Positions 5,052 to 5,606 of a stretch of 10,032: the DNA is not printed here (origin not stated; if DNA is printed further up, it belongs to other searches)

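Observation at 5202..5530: Entry-exclusion-like lipoprotein co-transcribed with a resolvase on a plasmid that has no conjugation machinery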

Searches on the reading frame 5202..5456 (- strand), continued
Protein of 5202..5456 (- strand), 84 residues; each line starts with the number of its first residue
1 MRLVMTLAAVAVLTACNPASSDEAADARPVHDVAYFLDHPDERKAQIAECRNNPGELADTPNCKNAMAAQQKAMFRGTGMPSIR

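Call 23: search_protein_families(library=ncbifam, proteins=[L010:9916-10137:+, L010:10130-10504:+, L010:4123-4377:+, L010:4383-5018:+, L010:5581-5838:+, L007:81-425:+, L010:9205-9873:+, L010:10509-11360:+], max_evalue=0.01)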
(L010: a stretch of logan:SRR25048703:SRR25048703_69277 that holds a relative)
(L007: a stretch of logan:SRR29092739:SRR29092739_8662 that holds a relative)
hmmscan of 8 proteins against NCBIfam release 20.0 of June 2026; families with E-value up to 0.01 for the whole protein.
L010:9916-10137:+ (73 aa): 0 families

L010:10130-10504:+ (124 aa): 0 families

L010:4123-4377:+ (84 aa): 1 family
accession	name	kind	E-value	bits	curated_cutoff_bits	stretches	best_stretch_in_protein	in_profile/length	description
NF033894.1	Eex_IncN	subfamily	1.1e-16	60.5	33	1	5-72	4-64/65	EexN family lipoprotein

L010:4383-5018:+ (211 aa): 5 families
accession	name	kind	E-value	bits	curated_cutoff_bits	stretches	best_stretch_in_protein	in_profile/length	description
NF033518.0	transpos_IS607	equivalog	7.6e-07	28.8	110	1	8-100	57-151/187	IS607 family transposase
NF049883.1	resolv_YneB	equivalog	3.6e-05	23.3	175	1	8-67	3-67/211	YneB family resolvase-like protein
NF009949.0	PRK13413.1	equivalog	0.00015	21.6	272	1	10-78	5-75/203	master DNA invertase Mpi family serine-type recombinase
NF047343.1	SCCmet_CcrB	equivalog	0.0005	18.8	900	1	5-78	7-89/542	cassette chromosome recombinase CcrB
NF041201.1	recomb_XisF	equivalog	0.00058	18.9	375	1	10-100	4-95/465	fdxN element excision recombinase XisF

L010:5581-5838:+ (85 aa): 0 families

L007:81-425:+ (114 aa): 1 family
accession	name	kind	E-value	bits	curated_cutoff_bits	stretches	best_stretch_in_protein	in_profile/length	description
NF033894.1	Eex_IncN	subfamily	3.4e-17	62.1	33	1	3-63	7-64/65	EexN family lipoprotein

L010:9205-9873:+ (222 aa): 1 family
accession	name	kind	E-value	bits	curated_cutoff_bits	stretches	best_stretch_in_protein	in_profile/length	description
TIGR02791.1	VirB5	equivalog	1.8e-17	63.8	132.25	1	9-208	5-218/220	P-type DNA transfer protein VirB5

L010:10509-11360:+ (283 aa): 0 families

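Call 42: find_related_loci(query=A1, collection=genome_contigs, flank=5000)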
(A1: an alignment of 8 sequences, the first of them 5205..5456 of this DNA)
Query A1 (84 aa) in genome_contigs; peptide patterns used: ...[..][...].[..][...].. (x = any residue, [..] = any of these).
71 stretches matched a pattern; 50 encode a relative of the query (tblastn E <= 1e-3); 50 distinct loci.
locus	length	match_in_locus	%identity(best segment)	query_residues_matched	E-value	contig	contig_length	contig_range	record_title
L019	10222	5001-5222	49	2-84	7e-22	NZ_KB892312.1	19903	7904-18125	Oligella ureolytica DSM 18253 B092DRAFT_scaffold_39.40, whole genome shotgun sequence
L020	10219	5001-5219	44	2-83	9e-16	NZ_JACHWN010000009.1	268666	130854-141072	Mesorhizobium sp. RMAD-H1 Ga0299762_09, whole genome shotgun sequence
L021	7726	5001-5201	43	2-75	5e-15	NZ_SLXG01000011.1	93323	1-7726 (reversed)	Crenobacter luteus strain DSM 27258 Ga0310525_111, whole genome shotgun sequence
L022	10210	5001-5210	42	7-77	1e-14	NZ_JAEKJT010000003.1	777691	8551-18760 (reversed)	Halomonas litopenaei strain SN20-17 SN20-17_ctg003, whole genome shotgun sequence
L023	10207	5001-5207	42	3-76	3e-14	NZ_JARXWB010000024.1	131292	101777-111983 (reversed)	Bradyrhizobium sp. BR13661 Ga0498887_24, whole genome shotgun sequence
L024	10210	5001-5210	39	7-77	4e-14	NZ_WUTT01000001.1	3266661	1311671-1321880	Halomonas alimentaria strain DSM 15356 DSM15356_1, whole genome shotgun sequence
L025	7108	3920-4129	39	7-77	1e-13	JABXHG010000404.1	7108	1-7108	MAG: Alteromonadaceae bacterium isolate KG8 Alt_gnl_C_L_405, whole genome shotgun sequence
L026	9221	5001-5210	39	7-77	1e-13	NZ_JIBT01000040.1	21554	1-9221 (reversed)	Halomonas sp. PR-M31 PR-M31contig_40, whole genome shotgun sequence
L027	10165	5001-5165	47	12-73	2e-13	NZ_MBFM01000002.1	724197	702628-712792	Thauera phenolivorans strain ZV1C Scaffold2, whole genome shotgun sequence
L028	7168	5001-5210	38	7-77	3e-13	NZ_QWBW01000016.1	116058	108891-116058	Modicisalibacter coralii strain 362.1 scaffold_10, whole genome shotgun sequence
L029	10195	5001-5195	40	2-73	3e-13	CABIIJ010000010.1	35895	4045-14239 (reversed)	uncultured Comamonas sp. isolate ISORED-1 genome assembly, contig: ISORED1_14, whole genome shotgun sequence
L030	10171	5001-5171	44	10-73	5e-13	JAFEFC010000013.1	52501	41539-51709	MAG: Proteobacteria bacterium isolate SZAS KAN-75 PROT-KAN-6__13__length-52501, whole genome shotgun sequence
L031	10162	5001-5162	47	14-72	4e-13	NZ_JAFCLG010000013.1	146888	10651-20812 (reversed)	Bradyrhizobium manausense strain SZCCT0118 NODE_13, whole genome shotgun sequence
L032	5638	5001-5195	40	2-73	6e-13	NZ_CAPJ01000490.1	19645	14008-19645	Xanthomonas translucens pv. translucens DSM 18974, whole genome shotgun sequence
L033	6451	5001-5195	40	2-73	6e-13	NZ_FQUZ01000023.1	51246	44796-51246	Lampropedia hyalina DSM 16112, whole genome shotgun sequence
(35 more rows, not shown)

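Call 49: search_solved_structures(query=A1, max_evalue=1)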
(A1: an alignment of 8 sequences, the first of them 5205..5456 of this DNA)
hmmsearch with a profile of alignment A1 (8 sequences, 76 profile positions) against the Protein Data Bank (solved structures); distinct sequences matched with E-value up to 1: 0.

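Call 50: search_protein_families(library=padloc, proteins=[window:5205-5456:-], max_evalue=0.01)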
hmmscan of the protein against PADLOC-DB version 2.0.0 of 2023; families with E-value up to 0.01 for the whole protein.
window:5205-5456:- (84 aa): 0 families

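Call 60: search_protein_representatives(protein=window:5205-5456:-)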
Query: 84 residues. Proteins with E-value up to 0.001 (for the whole library): 463; up to 1e-10: 28; up to 1e-30: 0. The best 150 are listed.
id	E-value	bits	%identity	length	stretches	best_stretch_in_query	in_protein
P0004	2.9e-15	72.3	56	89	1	9-84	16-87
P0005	1.4e-14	70.2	42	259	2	28-76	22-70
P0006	1.1e-13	67.3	47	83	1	6-74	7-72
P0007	1.5e-13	66.9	50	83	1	9-75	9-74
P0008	1.6e-13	66.8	47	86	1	4-84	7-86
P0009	5.5e-13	65.1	39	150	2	13-69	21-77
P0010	4.0e-12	62.3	51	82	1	25-83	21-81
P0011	4.8e-12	62.1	48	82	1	25-78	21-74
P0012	8.3e-12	61.3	48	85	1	4-74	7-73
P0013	8.7e-12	61.3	43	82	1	4-74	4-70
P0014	9.8e-12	61.1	44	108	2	28-70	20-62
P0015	1.0e-11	61.1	46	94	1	13-83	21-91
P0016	1.4e-11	60.6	49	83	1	10-77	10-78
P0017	1.8e-11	60.3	46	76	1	26-84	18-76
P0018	2.7e-11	59.7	40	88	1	1-78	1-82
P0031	1.0e-10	57.9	51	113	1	26-84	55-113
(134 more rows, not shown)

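Call 62: predict_structure(alignment_id=A2)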
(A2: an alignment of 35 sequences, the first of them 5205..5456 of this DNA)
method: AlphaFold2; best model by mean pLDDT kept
length: 84 residues; sequences in the alignment: 35
mean_pLDDT: 74.5   pTM: 0.55
mean pLDDT of the five models: 74.5, 73.9, 72.0, 72.0, 71.8
residues with pLDDT >= 90: 32; 70-90: 16; 50-70: 25; < 50: 11
segments of 3 or more residues with pLDDT < 50: 19-25
pLDDT, mean of each block of 10 residues (from residue 1): 51 52 59 96 93 79 94 76 64
secondary structure, 60 per line:
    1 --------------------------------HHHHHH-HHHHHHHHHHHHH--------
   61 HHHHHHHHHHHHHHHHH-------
elements in order: H33-38 H40-52 H61-77

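Call 64: find_encoding_contigs(protein=P0004, flank=5000, max_places=4)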
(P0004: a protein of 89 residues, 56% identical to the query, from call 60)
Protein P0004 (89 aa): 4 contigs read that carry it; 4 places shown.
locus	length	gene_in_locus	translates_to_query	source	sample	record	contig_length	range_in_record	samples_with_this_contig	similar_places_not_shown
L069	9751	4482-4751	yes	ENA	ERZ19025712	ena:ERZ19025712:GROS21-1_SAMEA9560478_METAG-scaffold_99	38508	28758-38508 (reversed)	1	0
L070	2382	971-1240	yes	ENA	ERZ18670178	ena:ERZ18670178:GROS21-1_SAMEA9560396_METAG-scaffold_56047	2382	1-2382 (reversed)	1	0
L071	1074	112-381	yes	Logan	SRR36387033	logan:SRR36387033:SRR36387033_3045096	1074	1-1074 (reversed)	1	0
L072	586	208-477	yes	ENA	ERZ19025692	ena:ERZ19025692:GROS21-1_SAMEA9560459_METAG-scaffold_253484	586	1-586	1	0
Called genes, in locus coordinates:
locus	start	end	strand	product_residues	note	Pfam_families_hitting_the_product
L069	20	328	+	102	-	-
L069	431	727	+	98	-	-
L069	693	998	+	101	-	PF04956:TrbC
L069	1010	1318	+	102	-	PF05101:VirB3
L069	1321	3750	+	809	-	PF27097:VirB4_TrbE_N, PF03135:CagE_TrbE_VirB, PF19044:P-loop_TraG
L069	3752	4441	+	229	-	PF07996:T4SS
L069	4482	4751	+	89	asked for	-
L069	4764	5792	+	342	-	PF04610:TrbL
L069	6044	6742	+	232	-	PF04335:VirB8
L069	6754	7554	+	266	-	PF03524:CagX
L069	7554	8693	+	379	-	PF03743:TrbI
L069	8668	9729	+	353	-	PF00437:T2SSE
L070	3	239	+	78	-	?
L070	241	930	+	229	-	PF07996:T4SS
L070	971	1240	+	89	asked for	-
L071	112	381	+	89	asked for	-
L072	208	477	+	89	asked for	-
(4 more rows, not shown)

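Call 65: find_encoding_contigs(protein=P0031, flank=5000, max_places=4)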
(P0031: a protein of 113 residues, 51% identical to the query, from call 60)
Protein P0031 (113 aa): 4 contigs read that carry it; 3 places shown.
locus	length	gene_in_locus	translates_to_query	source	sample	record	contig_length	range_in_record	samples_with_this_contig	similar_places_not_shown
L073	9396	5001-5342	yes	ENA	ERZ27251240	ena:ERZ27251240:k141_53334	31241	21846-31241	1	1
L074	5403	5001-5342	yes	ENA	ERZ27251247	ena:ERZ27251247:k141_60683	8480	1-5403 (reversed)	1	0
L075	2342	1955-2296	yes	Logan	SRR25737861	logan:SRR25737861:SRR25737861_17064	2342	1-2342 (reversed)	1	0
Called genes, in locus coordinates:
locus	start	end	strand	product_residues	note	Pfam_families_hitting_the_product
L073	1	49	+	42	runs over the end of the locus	-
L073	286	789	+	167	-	PF01464:SLT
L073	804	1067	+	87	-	-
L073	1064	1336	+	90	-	PF04956:TrbC (weak)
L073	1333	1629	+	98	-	PF05101:VirB3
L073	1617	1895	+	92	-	-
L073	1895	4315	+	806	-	PF27097:VirB4_TrbE_N, PF03135:CagE_TrbE_VirB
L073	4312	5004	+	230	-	PF07996:T4SS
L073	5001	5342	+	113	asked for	-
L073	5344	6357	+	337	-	PF04610:TrbL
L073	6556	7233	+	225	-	PF04335:VirB8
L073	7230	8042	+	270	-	PF03524:CagX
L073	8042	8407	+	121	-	-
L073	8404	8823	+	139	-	-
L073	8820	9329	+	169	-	-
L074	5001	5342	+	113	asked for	-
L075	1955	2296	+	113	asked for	-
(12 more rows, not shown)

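Call 66: fold_search(model_id=the predicted structure, library=pdb)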
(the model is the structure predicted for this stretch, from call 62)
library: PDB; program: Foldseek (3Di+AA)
matches with E <= 10: 8; with E <= 0.001: 0
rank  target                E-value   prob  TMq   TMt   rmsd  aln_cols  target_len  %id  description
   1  1kfd                  2.1e+00  0.13  0.24  0.06   7.3        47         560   26  CRYSTAL STRUCTURES OF THE KLENOW FRAGMENT OF DNA POLYMERASE I COMPLEXED WITH DEOXYNUCLEOSIDE TRIPHOSPHATE AND PYROPHOSPH (released 1994-06-22)
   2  8axk_O                5.9e+00  0.03  0.25  0.23  17.2        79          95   15  Type 3 secretion system export apparatus core, inner rod and needle of Shigella flexneri (released 2023-03-01)
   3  6v3o_D                5.9e+00  0.03  0.21  0.04   6.9        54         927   20  Crystal structure of the T-state of maize C4-phosphoenolpyruvate carboxylase in complex with citrate (released 2020-12-09)
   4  8axk_P                7.1e+00  0.04  0.29  0.27  16.1        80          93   16  Type 3 secretion system export apparatus core, inner rod and needle of Shigella flexneri (released 2023-03-01)
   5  7a0s_V                7.6e+00  0.03  0.24  0.31   6.5        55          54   25  50S Deinococcus radiodurans ribosome bounded with mycinamicin I (released 2021-08-18)
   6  7uv2_MODEL_1_A        8.6e+00  0.03  0.21  0.28  12.2        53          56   11  Ana o 1 Leader Sequence Residues 82-132 (released 2023-04-05)
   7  7z3q_C                9.2e+00  0.04  0.26  0.23   6.1        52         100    8  Crystal structure of the human leptin:LepR-CRH2 encounter complex to 3.6 A resolution. (released 2023-03-22)
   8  6xfj_A                9.2e+00  0.03  0.22  0.23   8.4        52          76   13  Crystal structure of the type III secretion pilotin InvH (released 2020-09-16)

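Call 77: search_protein_families(library=pfam, proteins=[window:5205-5456:-, L006:5883-6110:+], max_evalue=10)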
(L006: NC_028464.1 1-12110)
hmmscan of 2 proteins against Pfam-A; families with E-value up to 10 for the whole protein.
window:5205-5456:- (84 aa): 2 families
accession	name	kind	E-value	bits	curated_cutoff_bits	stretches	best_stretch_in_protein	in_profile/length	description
PF20084.4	TrbK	-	0.039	14.5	23.9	1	4-72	12-79/102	Conjugative transfer region protein TrbK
PF08139.17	LPAM_1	-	0.24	12.4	20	1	2-17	3-18/18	Prokaryotic membrane lipoprotein lipid attachment site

L006:5883-6110:+ (76 aa): 2 families
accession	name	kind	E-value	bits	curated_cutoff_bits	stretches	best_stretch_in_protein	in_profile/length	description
PF00377.23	Prion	-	0.062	13.7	25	1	23-68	11-59/116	Prion/Doppel alpha-helical domain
PF09240.16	IL6Ra-bind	-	0.082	13.9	24.3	1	18-60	19-61/96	Interleukin-6 receptor alpha chain, binding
